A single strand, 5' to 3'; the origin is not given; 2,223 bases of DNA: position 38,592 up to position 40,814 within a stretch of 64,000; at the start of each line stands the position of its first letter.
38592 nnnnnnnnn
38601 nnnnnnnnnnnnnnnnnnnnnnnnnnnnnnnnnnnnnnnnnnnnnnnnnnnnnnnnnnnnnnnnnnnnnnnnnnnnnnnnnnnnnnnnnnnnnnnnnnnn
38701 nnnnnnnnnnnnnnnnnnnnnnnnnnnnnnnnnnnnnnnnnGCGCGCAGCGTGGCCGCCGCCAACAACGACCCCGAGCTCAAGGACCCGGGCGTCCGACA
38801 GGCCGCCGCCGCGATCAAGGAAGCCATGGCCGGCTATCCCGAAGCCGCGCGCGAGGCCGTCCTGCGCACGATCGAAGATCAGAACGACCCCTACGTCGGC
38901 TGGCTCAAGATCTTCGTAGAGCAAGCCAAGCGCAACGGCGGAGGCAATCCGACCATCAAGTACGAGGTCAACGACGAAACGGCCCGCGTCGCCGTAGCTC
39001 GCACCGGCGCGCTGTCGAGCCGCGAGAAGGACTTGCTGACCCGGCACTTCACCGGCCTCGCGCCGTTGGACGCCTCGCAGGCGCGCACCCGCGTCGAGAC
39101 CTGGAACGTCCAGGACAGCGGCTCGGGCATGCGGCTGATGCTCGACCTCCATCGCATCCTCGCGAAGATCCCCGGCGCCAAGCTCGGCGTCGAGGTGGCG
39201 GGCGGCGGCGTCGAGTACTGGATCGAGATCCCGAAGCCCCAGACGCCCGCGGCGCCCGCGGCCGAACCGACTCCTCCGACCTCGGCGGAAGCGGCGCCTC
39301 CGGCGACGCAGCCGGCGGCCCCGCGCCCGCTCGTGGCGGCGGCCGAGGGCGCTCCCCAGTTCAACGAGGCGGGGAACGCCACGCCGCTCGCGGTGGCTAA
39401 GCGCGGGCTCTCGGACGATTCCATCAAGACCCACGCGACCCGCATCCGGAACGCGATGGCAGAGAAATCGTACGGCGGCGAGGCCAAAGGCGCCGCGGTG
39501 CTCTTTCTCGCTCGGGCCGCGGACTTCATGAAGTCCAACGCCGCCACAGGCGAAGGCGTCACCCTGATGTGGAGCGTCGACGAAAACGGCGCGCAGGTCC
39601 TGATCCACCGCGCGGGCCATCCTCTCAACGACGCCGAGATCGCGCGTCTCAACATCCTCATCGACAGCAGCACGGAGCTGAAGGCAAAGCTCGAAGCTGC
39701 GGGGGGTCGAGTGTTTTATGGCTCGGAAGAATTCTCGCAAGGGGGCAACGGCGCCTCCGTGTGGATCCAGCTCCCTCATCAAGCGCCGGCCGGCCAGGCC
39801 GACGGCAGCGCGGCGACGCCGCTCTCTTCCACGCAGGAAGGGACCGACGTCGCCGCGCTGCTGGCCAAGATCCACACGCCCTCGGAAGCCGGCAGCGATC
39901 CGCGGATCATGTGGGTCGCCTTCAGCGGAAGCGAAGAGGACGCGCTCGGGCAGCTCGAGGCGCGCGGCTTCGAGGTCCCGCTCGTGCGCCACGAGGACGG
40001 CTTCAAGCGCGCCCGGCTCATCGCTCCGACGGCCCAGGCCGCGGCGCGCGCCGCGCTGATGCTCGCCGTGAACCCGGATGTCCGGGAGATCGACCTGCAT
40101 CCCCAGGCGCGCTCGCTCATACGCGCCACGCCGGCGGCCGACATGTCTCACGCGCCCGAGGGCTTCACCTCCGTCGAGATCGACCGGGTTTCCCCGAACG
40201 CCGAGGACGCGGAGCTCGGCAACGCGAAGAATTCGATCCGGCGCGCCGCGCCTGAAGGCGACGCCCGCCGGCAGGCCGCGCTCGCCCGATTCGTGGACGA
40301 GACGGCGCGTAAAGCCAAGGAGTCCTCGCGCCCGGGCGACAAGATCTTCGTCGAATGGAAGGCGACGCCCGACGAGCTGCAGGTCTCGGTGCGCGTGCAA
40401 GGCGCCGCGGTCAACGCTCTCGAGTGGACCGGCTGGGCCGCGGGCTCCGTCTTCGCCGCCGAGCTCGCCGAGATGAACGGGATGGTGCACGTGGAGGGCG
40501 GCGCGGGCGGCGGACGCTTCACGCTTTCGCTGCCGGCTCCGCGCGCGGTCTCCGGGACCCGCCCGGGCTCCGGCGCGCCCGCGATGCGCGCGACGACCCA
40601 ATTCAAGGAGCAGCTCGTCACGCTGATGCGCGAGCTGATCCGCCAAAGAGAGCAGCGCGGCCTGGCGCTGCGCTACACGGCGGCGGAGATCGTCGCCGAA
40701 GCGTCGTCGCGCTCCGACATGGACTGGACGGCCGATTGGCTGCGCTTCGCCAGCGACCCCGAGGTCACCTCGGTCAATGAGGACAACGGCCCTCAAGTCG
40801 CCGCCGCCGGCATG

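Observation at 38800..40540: Three tandem ~150-aa repeats with GHKL-ATPase-like glycine boxes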

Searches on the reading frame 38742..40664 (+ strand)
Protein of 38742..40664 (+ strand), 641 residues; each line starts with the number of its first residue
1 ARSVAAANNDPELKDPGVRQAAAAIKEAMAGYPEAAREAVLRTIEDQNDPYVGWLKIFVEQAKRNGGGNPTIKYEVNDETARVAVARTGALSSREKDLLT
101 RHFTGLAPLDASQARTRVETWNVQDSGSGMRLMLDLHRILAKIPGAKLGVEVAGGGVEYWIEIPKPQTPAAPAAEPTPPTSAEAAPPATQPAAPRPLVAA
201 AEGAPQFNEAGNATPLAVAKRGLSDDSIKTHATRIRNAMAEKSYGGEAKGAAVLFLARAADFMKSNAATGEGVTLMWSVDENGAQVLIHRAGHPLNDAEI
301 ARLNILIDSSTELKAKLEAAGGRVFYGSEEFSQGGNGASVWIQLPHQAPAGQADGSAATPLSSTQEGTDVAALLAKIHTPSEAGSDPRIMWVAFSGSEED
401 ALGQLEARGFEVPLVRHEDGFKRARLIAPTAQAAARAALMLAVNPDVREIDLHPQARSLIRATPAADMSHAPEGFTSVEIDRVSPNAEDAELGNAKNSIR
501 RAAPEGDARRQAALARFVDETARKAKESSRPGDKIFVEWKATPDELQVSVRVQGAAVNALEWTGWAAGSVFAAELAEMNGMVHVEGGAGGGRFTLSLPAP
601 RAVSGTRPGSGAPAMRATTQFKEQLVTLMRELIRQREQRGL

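Call 9: find_homologous_proteins(query=window:38742-40664:+, max_evalue=0.001)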
Query window:38742-40664:+: 8000 candidates shared short words with the query, none scored E <= 0.001.

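Call 12: search_solved_structures(query=window:38742-40664:+, max_evalue=10, show_alignments=3)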
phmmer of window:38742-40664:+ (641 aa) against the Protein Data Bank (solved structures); distinct sequences matched with E-value up to 10: 0.

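Call 16: search_protein_representatives(protein=window:38742-40664:+)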
Query: 641 residues. Proteins with E-value up to 0.001 (for the whole library): 18; up to 1e-10: 12; up to 1e-30: 4. The best 18 are listed.
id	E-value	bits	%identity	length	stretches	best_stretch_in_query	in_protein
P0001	3.9e-50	187.7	69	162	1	2-130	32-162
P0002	1.2e-46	176.2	36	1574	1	12-356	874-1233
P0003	4.3e-44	167.8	36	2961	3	21-368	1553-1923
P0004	5.0e-41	157.6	29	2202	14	253-309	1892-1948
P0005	7.9e-26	107.4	40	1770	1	21-167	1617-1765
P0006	1.9e-25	106.1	39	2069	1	3-194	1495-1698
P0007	7.3e-19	84.4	47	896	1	5-172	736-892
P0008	2.9e-15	72.5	32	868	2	4-219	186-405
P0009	1.5e-11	60.3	34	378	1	2-174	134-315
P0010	3.0e-11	59.3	35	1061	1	4-186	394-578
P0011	3.0e-11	59.3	38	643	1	2-191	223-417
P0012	3.6e-11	59.0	29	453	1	5-195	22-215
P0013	3.5e-08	49.2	33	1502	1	8-183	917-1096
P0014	5.9e-08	48.4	26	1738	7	252-308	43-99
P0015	6.5e-07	44.9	39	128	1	238-358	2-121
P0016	1.9e-06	43.4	32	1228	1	10-197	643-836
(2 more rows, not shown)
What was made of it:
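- Tried and rejected: The exhaustive HMMER search did find homologues (call 16).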

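Call 22: predict_structure(protein=window:38742-40664:+)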
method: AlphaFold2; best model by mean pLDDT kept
length: 641 residues; sequences in the alignment: 1
mean_pLDDT: 56.2   pTM: 0.29
mean pLDDT of the five models: 56.2, 54.5, 52.2, 47.1, 41.5
residues with pLDDT >= 90: 0; 70-90: 156; 50-70: 238; < 50: 247
segments of 3 or more residues with pLDDT < 50: 1-18, 31-59, 64-67, 102-107, 111-134, 168-186, 188-221, 328-337, 350-395, 442-447, 460-471, 483-487, 602-619
pLDDT, mean of each block of 10 residues (from residue 1): 36 47 52 46 40 44 47 57 55 53 48 44 41 50 58 59 53 39 38 32 33 40 61 74 80 79 60 64 67 64 72 82 65 48 67 34 34 32 33 50 57 59 65 55 51 62 37 64 53 76 66 78 75 78 78 67 66 67 68 75 41 42 66 71 46
secondary structure, 60 per line:
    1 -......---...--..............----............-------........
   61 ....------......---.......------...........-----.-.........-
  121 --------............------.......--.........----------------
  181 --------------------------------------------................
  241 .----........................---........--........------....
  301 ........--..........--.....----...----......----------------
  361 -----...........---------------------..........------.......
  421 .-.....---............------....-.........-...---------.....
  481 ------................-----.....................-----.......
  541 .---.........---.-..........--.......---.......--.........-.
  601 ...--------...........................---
elements in order (helices of 4 or more, strands of 3 or more residues): H2-7 H16-29 H34-45 H53-64 E71-76 E80-86 H93-103 H111-119 H129-140 E147-153 E156-164 H225-241 H246-269 E273-280 E283-290 H297-308 H311-320 E323-327 E339-344 H366-376 H398-407 E414-418 E423-427 H431-442 E449-452 H454-462 E476-480 H487-502 H508-528 E534-541 E545-553 H559-568 H571-577 E581-587 E590-598 H600-603 H612-638
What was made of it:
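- R2 and R3 were modelled only in a low-confidence single-sequence run with mean pLDDT 56 (call 22).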

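Call 42: find_encoding_contigs(protein=P0003, flank=10000, max_places=3)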
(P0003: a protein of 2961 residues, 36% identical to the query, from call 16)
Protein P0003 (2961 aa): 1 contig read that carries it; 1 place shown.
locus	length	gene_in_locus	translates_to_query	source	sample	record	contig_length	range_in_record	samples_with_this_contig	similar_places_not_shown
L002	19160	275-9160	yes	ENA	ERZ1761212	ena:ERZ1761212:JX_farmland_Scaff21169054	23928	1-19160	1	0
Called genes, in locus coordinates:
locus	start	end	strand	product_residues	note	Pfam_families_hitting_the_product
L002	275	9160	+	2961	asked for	PF02163:Peptidase_M50 (weak), PF13191:AAA_16 (weak), PF00004:AAA, PF00158:Sigma54_activat (weak), PF00004:AAA (weak), PF07724:AAA_2, PF07728:AAA_5, PF10431:ClpB_D2-small, +3 more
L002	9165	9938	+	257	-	PF01925:TauE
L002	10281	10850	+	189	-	-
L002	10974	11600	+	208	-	-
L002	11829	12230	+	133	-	PF05198:IF3_N, PF00707:IF3_C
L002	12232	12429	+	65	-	PF01632:Ribosomal_L35p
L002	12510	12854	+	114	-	PF00453:Ribosomal_L20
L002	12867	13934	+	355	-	PF02912:Phe_tRNA-synt_N, PF01409:tRNA-synt_2d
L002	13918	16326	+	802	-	PF01588:tRNA_bind, PF03483:B3_4, PF03484:B5, PF17759:tRNA_synthFbeta, PF03147:FDX-ACB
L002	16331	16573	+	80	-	-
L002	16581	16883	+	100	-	PF05164:ZapA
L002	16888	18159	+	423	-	PF05496:RuvB_N, PF14532:Sigma54_activ_2 (weak), PF00004:AAA, PF16193:AAA_assoc_2, PF12002:MgsA_C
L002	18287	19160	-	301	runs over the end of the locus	-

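Call 43: fold_search(model_id=the predicted structure, library=pdb)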
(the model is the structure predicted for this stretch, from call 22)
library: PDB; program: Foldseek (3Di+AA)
matches with E <= 10: 697; with E <= 0.001: 4
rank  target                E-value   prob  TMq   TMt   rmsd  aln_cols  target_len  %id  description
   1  8isi_A                1.6e-04  0.99  0.13  0.10  23.2       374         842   12  Photochromobilin-free form of Arabidopsis thaliana phytochrome A - apo-AtphyA (released 2023-08-09)
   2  8isj_B                2.8e-04  0.99  0.13  0.10  22.5       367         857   13  Pr conformer of Arabidopsis thaliana phytochrome A - AtphyA-Pr (released 2023-08-09)
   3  8isj_A                4.0e-04  0.98  0.14  0.10  23.1       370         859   10  Pr conformer of Arabidopsis thaliana phytochrome A - AtphyA-Pr (released 2023-08-09)
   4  8isk_B                7.5e-04  0.99  0.14  0.11  23.0       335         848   12  Pr conformer of Zea mays phytochrome A1 - ZmphyA1-Pr (released 2023-08-09)
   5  8ih8_D                1.4e-03  1.00  0.16  0.65   3.8       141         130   16  anti-sigmaF factor and Anti-sigmaF factor antagonist complex(usfx-RsfB) (released 2024-02-28)
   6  8isk_A                1.9e-03  0.93  0.14  0.11  23.3       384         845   13  Pr conformer of Zea mays phytochrome A1 - ZmphyA1-Pr (released 2023-08-09)
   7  8jzt_B                2.2e-03  1.00  0.15  0.59   4.3       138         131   15  The sigF and anti-sigma factor complex (released 2024-10-16)
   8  8ih8_C                3.0e-03  1.00  0.16  0.61   4.2       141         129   17  anti-sigmaF factor and Anti-sigmaF factor antagonist complex(usfx-RsfB) (released 2024-02-28)
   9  8jzt_D                4.3e-03  1.00  0.16  0.62   4.0       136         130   15  The sigF and anti-sigma factor complex (released 2024-10-16)
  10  8dwz                  4.8e-03  1.00  0.13  0.56   6.5       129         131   18  CA domain of VanSA histidine kinase, 7 keV data (released 2023-03-22)
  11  8jzt_F                4.8e-03  1.00  0.16  0.60   4.3       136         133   15  The sigF and anti-sigma factor complex (released 2024-10-16)
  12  8dvq                  5.3e-03  1.00  0.14  0.59   6.2       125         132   17  CA domain of VanSA histidine kinase (released 2023-03-22)
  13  5c93_A                5.6e-03  0.98  0.12  0.30  16.1       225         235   12  Histidine kinase with ATP (released 2016-07-27)
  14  9drl_B                7.6e-03  0.99  0.12  0.17   6.3       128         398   18  Cryo-EM structure of the T33-549 tetrahedral cage (released 2025-08-06)
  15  4r3a_A                8.5e-03  0.92  0.14  0.26  22.5       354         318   11  Erythrobacter litoralis EL346 blue-light activated histidine kinase (released 2014-12-03)
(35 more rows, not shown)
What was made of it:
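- On GHKL / Bergerat-fold superfamily (fold level): The whole-region model agrees (call 43).
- Closest known: SpoIIAB / RsbW / UsfX anti-sigma factors. Same: Foldseek target-normalised TM is 0.59-0.69 over 127-141 alignment columns, gaps included, using the low-confidence whole-region model (call 43).
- The whole-region model hits SpoIIAB, RsbW and UsfX at target TM 0.59-0.69 (call 43). The fold matches SpoIIAB, RsbW and UsfX (call 43). An independent single-sequence model gives the same superfamily (call 43).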

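Call 44: find_encoding_contigs(protein=P0006, flank=10000, max_places=3)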
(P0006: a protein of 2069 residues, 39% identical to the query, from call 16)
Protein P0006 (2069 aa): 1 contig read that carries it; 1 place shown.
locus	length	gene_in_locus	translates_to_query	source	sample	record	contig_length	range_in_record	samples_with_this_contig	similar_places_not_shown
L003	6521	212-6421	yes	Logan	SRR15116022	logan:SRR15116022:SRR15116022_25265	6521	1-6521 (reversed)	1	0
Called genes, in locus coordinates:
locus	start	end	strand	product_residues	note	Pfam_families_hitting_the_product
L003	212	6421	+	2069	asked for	PF02163:Peptidase_M50 (faint), PF00158:Sigma54_activat (faint), PF13191:AAA_16, PF00004:AAA, PF00004:AAA (weak), PF07724:AAA_2, PF07728:AAA_5 (weak), PF10431:ClpB_D2-small, +5 more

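Call 45: find_encoding_contigs(protein=P0013, flank=10000, max_places=3)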
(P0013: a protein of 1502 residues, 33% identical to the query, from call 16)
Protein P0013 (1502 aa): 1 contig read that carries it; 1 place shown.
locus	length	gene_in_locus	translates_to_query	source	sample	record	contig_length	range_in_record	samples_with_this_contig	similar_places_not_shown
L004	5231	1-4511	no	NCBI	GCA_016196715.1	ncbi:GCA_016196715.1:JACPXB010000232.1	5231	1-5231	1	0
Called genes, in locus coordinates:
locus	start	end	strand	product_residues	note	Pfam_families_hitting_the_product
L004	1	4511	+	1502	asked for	PF13191:AAA_16 (faint), PF01078:Mg_chelatase (faint), PF17871:AAA_lid_9, PF00158:Sigma54_activat (weak), PF00004:AAA, PF07724:AAA_2, PF07728:AAA_5, PF10431:ClpB_D2-small, +6 more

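Call 57: find_encoding_contigs(protein=P0001, flank=10000, max_places=3)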
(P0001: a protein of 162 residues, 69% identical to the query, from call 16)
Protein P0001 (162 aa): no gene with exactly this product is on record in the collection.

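Call 58: find_encoding_contigs(protein=P0005, flank=10000, max_places=3)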
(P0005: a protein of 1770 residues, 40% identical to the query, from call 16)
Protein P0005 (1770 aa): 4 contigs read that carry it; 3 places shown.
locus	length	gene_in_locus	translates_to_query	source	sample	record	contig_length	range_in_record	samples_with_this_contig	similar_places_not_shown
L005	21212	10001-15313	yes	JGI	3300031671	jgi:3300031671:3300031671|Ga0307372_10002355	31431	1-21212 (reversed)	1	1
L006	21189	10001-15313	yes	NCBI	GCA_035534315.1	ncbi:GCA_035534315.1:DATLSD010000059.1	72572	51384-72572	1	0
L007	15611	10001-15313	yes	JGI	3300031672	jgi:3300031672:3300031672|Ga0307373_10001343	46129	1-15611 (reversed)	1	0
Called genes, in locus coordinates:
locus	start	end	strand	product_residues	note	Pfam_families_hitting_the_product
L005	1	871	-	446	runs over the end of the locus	PF05496:RuvB_N, PF00004:AAA, PF16193:AAA_assoc_2, PF12002:MgsA_C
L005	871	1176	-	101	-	PF05164:ZapA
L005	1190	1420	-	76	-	-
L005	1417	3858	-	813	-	PF01588:tRNA_bind, PF03483:B3_4, PF03484:B5, PF17759:tRNA_synthFbeta, PF03147:FDX-ACB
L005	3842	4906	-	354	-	PF02912:Phe_tRNA-synt_N, PF01409:tRNA-synt_2d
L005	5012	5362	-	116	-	PF00453:Ribosomal_L20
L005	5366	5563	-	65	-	PF01632:Ribosomal_L35p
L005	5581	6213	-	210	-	PF05198:IF3_N, PF00707:IF3_C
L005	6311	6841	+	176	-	-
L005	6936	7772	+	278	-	PF03279:Lip_A_acyltrans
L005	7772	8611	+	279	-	PF00561:Abhydrolase_1, PF12146:Hydrolase_4, PF12697:Abhydrolase_6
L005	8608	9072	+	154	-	PF00293:NUDIX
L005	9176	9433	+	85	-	PF02201:SWIB, PF26291:SWIB_eIF2D (weak)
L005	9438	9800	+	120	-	PF13146:TRL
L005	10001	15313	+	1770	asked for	PF02163:Peptidase_M50 (faint), PF00158:Sigma54_activat (faint), PF02367:TsaE (faint), PF13191:AAA_16 (weak), PF00004:AAA (weak), PF07724:AAA_2, PF07728:AAA_5, PF10431:ClpB_D2-small, +4 more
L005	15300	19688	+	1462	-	-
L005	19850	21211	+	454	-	?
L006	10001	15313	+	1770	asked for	PF02163:Peptidase_M50 (faint), PF00158:Sigma54_activat (faint), PF02367:TsaE (faint), PF13191:AAA_16 (weak), PF00004:AAA (weak), PF07724:AAA_2, PF07728:AAA_5, PF10431:ClpB_D2-small, +4 more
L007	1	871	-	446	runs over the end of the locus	PF05496:RuvB_N, PF00004:AAA, PF16193:AAA_assoc_2, PF12002:MgsA_C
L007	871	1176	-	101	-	PF05164:ZapA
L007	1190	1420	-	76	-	-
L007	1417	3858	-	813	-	PF01588:tRNA_bind, PF03483:B3_4, PF03484:B5, PF17759:tRNA_synthFbeta, PF03147:FDX-ACB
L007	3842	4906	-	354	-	PF02912:Phe_tRNA-synt_N, PF01409:tRNA-synt_2d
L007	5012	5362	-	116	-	PF00453:Ribosomal_L20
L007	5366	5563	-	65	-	PF01632:Ribosomal_L35p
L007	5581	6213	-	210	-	PF05198:IF3_N, PF00707:IF3_C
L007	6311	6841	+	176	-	-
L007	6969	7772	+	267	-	PF03279:Lip_A_acyltrans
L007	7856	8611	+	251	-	PF00561:Abhydrolase_1, PF12146:Hydrolase_4, PF12697:Abhydrolase_6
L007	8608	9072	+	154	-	PF00293:NUDIX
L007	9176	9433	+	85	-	PF02201:SWIB, PF26291:SWIB_eIF2D (weak)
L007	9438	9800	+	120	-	PF13146:TRL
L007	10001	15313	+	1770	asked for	PF02163:Peptidase_M50 (faint), PF00158:Sigma54_activat (faint), PF02367:TsaE (faint), PF13191:AAA_16 (weak), PF00004:AAA (weak), PF07724:AAA_2, PF07728:AAA_5, PF10431:ClpB_D2-small, +4 more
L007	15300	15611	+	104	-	?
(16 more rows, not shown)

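Call 59: find_encoding_contigs(protein=P0010, flank=10000, max_places=3)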
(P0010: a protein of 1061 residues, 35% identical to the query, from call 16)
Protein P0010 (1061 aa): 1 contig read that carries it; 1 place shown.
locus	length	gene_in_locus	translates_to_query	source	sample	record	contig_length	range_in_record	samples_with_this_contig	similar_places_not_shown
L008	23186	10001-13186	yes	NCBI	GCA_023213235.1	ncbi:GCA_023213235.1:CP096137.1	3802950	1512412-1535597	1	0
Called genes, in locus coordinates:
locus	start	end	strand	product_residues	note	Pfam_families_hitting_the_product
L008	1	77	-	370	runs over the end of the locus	PF00860:Xan_ur_permease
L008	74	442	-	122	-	PF00072:Response_reg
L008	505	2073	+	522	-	-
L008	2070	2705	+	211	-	PF00849:PseudoU_synth_2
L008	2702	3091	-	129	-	PF01769:MgtE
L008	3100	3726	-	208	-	PF00571:CBS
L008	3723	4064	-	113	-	PF03448:MgtE_N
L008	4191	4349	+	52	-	-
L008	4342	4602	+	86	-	PF13411:MerR_1, PF00376:MerR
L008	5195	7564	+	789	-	PF02163:Peptidase_M50 (weak)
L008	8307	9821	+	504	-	PF13191:AAA_16 (weak), PF17871:AAA_lid_9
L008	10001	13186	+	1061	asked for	PF00004:AAA, PF00158:Sigma54_activat (faint), PF07724:AAA_2, PF07728:AAA_5, PF10431:ClpB_D2-small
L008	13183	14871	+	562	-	-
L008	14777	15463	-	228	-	PF13428:TPR_14 (faint), PF13432:TPR_16 (weak), PF14559:TPR_19 (weak)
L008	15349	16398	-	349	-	PF13098:Thioredoxin_2, PF13899:Thioredoxin_7 (weak), PF00085:Thioredoxin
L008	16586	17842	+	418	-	PF02321:OEP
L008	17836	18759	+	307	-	PF25919:BSH_CusB (faint), PF25917:BSH_RND, PF25973:BSH_CzcB (faint), PF25989:YknX_C (faint), PF25954:Beta-barrel_RND_2, PF25990:Beta-barrel_YknX, PF26002:Beta-barrel_AprE (weak)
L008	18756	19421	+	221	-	PF02463:SMC_N (faint), PF00005:ABC_tran, PF13304:AAA_21 (faint)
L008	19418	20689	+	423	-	PF12704:MacB_PCD, PF02687:FtsX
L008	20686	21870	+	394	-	PF12704:MacB_PCD, PF02687:FtsX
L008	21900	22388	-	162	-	-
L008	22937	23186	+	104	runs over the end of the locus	-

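Call 60: find_encoding_contigs(protein=P0016, flank=10000, max_places=3)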
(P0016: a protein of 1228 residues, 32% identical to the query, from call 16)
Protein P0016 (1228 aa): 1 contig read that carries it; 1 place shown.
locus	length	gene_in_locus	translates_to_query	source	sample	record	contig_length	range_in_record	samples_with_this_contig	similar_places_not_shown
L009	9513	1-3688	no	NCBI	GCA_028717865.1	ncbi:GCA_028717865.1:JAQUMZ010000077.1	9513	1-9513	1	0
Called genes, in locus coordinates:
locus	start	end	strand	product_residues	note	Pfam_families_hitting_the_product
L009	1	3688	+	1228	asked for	PF17871:AAA_lid_9, PF07724:AAA_2, PF07728:AAA_5, PF10431:ClpB_D2-small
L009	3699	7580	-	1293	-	PF00082:Peptidase_S8, PF24807:WD40_CDC20-Fz, PF25174:Beta-prop_THOC3, PF25391:WD40_Gbeta, PF25173:Beta-prop_WDR3_1st, PF25175:Beta-prop_WDR5, PF23381:Beta-prop_IFT122_1st, PF24814:WD40_Prp19, +9 more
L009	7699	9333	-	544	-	PF13231:PMT_2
